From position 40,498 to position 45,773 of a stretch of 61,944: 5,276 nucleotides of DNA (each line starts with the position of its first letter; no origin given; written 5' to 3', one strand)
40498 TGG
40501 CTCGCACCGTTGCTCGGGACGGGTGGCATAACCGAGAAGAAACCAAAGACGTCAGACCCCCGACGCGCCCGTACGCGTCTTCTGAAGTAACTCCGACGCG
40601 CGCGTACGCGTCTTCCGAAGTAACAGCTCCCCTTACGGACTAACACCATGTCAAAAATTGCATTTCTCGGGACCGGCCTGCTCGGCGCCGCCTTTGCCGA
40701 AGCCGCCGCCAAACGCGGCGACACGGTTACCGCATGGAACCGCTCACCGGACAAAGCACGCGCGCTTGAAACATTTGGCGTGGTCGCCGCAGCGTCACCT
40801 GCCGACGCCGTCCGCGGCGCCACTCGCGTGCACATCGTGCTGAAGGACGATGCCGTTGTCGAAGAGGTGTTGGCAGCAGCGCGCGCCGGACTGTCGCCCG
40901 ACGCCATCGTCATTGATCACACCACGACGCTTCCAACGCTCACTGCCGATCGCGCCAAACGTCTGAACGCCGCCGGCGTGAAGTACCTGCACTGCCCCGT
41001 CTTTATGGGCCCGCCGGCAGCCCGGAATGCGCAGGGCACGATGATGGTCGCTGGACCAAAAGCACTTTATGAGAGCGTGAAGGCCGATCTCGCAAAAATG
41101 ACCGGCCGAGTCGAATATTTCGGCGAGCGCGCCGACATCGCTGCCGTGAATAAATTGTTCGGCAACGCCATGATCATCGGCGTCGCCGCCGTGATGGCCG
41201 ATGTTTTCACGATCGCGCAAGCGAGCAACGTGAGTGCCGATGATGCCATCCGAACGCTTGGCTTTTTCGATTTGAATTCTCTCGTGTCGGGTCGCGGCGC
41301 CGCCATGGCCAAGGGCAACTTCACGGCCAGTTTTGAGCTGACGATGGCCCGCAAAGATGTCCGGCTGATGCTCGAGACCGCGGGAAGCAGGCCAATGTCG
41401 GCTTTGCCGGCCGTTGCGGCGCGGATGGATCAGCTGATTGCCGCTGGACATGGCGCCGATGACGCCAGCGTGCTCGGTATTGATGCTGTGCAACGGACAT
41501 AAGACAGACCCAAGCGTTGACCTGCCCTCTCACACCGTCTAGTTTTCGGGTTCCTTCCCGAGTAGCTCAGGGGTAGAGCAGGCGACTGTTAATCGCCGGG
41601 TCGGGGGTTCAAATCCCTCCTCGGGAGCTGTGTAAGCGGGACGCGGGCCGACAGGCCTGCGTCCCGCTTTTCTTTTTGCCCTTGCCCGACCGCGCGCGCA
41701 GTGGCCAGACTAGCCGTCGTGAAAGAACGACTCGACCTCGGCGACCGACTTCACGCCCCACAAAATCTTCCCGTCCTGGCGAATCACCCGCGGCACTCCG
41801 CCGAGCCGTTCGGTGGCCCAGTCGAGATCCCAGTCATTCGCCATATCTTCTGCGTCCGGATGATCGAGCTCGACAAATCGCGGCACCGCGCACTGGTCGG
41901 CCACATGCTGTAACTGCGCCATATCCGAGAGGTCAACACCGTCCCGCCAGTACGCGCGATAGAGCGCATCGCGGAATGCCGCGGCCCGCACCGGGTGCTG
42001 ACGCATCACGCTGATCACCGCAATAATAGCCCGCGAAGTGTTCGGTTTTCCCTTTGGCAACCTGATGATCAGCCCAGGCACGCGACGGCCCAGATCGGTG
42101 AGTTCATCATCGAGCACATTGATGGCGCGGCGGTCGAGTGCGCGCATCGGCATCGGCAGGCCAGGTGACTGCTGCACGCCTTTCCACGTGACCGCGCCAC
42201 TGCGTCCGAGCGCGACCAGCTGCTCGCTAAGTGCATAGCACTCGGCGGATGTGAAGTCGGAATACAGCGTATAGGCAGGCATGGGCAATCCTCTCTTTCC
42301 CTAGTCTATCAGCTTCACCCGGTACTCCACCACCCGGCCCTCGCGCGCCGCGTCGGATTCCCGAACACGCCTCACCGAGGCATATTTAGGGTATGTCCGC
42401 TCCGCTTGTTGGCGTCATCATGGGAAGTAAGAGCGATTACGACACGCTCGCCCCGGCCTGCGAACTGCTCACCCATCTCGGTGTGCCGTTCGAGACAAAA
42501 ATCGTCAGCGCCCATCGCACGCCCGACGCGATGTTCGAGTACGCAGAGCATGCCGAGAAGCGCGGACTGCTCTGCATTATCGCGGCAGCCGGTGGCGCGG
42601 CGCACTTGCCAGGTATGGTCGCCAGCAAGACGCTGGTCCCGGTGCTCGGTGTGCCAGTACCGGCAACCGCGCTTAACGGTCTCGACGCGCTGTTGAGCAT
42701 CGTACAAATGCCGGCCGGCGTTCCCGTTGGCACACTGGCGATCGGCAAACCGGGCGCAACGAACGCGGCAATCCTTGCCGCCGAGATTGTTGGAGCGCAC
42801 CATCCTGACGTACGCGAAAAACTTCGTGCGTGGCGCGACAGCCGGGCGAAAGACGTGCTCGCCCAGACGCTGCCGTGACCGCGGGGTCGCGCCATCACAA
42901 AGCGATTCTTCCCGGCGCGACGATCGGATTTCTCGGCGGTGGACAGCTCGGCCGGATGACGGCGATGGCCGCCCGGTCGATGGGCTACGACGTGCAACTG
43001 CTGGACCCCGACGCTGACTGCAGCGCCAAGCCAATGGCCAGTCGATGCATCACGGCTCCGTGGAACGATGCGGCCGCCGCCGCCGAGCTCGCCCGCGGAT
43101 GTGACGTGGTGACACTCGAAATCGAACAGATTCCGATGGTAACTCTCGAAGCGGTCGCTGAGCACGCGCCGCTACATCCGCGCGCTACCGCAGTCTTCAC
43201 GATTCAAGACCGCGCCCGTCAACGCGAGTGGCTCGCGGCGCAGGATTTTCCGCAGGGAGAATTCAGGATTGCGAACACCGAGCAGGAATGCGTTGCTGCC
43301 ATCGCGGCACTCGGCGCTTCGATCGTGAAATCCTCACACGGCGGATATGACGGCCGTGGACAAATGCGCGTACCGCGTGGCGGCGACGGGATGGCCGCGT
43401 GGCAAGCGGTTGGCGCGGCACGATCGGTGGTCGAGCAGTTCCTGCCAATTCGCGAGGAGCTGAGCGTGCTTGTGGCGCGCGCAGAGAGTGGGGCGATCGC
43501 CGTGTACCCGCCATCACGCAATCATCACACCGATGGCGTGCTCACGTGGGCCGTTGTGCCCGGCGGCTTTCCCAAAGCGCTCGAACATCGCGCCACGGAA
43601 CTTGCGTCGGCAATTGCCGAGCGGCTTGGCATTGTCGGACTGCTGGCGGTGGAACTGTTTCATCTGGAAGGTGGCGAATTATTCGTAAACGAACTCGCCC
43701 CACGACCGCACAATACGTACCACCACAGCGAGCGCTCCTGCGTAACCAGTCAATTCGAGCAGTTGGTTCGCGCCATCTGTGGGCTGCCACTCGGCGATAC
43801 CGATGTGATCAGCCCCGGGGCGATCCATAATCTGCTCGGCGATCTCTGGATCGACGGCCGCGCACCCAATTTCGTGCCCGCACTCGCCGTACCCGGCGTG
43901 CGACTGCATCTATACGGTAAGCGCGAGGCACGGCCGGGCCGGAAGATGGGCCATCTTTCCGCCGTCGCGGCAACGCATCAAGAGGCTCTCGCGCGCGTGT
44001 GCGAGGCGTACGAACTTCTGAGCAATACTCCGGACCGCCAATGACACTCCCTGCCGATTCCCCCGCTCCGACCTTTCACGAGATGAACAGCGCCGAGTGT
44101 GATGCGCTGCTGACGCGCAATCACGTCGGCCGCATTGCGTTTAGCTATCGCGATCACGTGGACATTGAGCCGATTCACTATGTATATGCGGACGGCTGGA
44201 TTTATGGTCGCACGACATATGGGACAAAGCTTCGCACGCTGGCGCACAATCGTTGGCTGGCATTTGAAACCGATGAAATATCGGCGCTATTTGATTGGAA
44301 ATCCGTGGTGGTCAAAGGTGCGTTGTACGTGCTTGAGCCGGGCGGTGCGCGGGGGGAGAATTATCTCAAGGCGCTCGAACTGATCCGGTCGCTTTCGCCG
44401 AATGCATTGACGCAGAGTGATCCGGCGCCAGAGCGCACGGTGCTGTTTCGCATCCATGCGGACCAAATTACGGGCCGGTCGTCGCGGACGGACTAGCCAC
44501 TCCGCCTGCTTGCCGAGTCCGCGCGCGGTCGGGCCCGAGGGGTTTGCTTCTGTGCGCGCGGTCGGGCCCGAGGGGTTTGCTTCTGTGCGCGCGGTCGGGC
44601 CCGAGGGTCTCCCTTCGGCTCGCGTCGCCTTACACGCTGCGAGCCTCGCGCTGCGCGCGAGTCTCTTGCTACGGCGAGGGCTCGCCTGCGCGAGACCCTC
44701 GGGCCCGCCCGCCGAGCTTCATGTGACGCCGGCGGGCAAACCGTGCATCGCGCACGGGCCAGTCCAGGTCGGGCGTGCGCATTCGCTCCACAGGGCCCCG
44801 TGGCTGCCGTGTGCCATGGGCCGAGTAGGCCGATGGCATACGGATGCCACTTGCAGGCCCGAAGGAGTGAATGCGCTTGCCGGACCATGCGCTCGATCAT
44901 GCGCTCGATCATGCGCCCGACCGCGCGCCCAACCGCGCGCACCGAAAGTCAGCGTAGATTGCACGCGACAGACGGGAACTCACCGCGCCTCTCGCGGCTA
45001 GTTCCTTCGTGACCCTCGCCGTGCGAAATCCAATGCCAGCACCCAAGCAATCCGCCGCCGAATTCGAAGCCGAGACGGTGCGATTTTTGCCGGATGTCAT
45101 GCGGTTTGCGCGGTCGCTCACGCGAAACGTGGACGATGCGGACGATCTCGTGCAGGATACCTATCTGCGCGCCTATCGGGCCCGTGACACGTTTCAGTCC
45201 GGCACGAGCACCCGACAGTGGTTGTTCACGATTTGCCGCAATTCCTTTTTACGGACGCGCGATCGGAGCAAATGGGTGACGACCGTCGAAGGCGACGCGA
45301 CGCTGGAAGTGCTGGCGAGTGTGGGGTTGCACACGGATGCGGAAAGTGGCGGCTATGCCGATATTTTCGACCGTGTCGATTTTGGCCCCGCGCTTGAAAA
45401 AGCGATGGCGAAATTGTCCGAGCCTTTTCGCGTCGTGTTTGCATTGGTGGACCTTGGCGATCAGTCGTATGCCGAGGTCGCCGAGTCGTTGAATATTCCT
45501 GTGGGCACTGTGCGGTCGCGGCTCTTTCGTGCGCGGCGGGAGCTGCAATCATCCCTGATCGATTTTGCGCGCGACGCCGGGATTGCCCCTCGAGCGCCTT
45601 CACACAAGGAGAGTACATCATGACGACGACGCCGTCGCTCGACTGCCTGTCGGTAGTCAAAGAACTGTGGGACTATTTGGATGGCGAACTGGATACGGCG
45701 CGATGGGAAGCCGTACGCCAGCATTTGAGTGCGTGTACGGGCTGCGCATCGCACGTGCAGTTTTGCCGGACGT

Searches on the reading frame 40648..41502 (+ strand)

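Call 11: search_protein_families(library=pfam, proteins=[window:40648-41502:+])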
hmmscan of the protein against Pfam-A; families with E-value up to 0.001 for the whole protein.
window:40648-41502:+ (284 aa): 4 families
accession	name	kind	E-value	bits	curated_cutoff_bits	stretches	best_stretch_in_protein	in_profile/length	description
PF03446.21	NAD_binding_2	-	2.6e-31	109.3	21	1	3-157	1-159/161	NAD binding domain of 6-phosphogluconate dehydrogenase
PF03807.23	F420_oxidored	-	4.7e-10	40.4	21.6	1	3-92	1-92/94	NADP oxidoreductase coenzyme F420-dependent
PF14833.11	NAD_binding_11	-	2.9e-06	28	30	1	167-273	5-115/122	NAD-binding of NADP-dependent 3-hydroxyisobutyrate dehydrogenase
PF01210.29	NAD_Gly3P_dh_N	-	1.1e-05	25.9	23.1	1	3-42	1-40/158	NAD-dependent glycerol-3-phosphate dehydrogenase N-terminus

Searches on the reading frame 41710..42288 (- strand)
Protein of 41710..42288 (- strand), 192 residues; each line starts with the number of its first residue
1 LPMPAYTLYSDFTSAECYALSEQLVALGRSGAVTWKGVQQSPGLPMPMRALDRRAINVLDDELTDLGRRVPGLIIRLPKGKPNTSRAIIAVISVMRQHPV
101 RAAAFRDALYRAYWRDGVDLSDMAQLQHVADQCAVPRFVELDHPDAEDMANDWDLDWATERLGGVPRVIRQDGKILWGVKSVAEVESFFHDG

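Call 78: search_protein_families(library=pfam, proteins=[window:41710-42288:-], max_evalue=0.00001)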
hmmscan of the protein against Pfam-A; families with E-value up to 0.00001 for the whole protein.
window:41710-42288:- (192 aa): 1 family
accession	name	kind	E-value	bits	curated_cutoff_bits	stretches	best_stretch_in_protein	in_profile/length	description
PF01323.26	DSBA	-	6.2e-08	33.1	25.6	1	8-187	4-188/191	DSBA-like thioredoxin domain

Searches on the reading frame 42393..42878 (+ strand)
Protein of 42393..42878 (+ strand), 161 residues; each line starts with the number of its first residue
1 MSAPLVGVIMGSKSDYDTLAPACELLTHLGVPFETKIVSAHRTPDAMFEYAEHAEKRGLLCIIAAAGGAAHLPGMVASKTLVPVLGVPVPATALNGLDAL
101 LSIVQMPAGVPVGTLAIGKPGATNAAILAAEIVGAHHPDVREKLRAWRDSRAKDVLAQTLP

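Call 78: search_protein_families(library=pfam, proteins=[window:42393-42878:+], max_evalue=0.00001)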
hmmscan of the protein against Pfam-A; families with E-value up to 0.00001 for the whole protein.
window:42393-42878:+ (161 aa): 1 family
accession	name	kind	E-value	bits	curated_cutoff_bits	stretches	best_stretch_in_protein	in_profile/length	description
PF00731.26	AIRC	-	6.4e-61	204.7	30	1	6-152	2-146/148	AIR carboxylase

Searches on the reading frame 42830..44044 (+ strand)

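Call 78: search_protein_families(library=pfam, proteins=[window:42830-44044:+], max_evalue=0.00001)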
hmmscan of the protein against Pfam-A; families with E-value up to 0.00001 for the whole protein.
window:42830-44044:+ (404 aa): 3 families
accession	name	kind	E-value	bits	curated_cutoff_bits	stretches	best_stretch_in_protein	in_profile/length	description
PF02222.28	ATP-grasp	-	7.6e-45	153.2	27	1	136-309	4-179/179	ATP-grasp domain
PF22660.2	RS_preATP-grasp-like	-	3.5e-27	95.1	27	1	30-126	2-98/98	Ribonucleotide synthetase preATP-grasp domain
PF17769.7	PurK_C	-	1.3e-15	57.3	22.6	1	332-388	3-55/56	Phosphoribosylaminoimidazole carboxylase C-terminal domain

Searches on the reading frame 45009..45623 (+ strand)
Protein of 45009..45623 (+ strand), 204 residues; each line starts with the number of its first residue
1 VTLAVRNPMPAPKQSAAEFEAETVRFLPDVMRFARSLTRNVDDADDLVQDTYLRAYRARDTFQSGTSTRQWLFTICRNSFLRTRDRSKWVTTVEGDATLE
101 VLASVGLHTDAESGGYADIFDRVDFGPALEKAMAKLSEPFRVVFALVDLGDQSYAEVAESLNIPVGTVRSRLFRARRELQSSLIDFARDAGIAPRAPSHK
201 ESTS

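Call 79: search_protein_families(library=pfam, proteins=[window:45009-45623:+], max_evalue=0.00001)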
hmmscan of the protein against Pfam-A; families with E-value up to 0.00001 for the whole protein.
window:45009-45623:+ (204 aa): 4 families
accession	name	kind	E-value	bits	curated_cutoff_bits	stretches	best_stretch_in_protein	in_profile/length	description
PF04542.20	Sigma70_r2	-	5.3e-16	58.6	24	1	25-89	4-70/71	Sigma-70 region 2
PF08281.18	Sigma70_r4_2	-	4e-15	55.6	25.7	1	128-179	3-54/54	Sigma-70, region 4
PF22029.2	PhyR_sigma2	-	4.9e-11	42.9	27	1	27-75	5-53/55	Sigma2 domain of PhyR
PF04545.22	Sigma70_r4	-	6.9e-10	38.7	24.1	1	132-180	1-49/50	Sigma-70, region 4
